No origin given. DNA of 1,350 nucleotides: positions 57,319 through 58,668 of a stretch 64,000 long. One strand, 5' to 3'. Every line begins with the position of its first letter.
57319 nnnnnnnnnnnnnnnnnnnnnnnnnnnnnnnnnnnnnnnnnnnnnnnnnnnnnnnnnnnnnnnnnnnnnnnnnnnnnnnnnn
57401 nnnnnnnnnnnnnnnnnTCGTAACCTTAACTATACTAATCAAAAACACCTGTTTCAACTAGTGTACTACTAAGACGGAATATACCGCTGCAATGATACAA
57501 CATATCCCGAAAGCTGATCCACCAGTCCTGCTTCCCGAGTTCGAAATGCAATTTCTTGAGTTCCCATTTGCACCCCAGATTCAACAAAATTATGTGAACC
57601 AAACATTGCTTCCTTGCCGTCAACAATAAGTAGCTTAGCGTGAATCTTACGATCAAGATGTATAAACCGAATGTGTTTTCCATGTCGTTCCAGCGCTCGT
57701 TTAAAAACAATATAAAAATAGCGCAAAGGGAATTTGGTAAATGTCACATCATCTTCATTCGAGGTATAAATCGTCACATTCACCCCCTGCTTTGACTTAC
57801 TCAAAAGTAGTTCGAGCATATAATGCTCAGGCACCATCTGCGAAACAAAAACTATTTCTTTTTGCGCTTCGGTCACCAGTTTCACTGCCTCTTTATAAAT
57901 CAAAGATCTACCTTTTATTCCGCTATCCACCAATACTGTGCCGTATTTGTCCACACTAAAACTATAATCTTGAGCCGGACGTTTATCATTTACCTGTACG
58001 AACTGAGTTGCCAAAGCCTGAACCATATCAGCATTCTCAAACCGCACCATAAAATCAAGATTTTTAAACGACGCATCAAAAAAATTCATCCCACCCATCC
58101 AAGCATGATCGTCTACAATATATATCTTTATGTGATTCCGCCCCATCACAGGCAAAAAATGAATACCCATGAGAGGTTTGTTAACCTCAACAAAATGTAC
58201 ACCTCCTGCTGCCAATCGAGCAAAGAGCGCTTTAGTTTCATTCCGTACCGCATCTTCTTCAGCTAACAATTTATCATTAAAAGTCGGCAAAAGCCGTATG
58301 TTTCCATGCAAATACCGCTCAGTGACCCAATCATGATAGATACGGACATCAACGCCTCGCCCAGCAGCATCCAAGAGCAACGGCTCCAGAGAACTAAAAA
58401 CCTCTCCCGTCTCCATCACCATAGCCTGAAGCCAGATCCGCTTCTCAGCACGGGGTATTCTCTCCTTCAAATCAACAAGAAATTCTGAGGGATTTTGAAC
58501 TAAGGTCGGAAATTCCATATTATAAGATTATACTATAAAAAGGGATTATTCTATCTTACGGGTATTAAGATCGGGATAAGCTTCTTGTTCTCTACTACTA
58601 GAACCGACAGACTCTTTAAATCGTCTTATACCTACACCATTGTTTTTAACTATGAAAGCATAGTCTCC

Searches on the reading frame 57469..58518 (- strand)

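Call 6: search_protein_families(library=pfam, proteins=[window:57469-58518:-], max_evalue=0.1)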
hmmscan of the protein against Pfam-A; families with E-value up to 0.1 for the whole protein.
window:57469-58518:- (349 aa): 4 families
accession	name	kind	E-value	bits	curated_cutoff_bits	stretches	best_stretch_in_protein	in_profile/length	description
PF13091.12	PLDc_2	-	2.1e-25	89.5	27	2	214-337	4-125/132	PLD-like domain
PF00614.28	PLDc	-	8.7e-06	26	21.9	1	125-149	2-27/28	Phospholipase D Active site motif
PF11495.14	Regulator_TrmB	-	0.00016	21.5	22.2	1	201-312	5-100/233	Archaeal transcriptional regulator TrmB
PF09565.16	RE_NgoFVII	-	0.059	13.1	23.8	0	282-343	83-148/162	NgoFVII restriction endonuclease N-terminal PLD domain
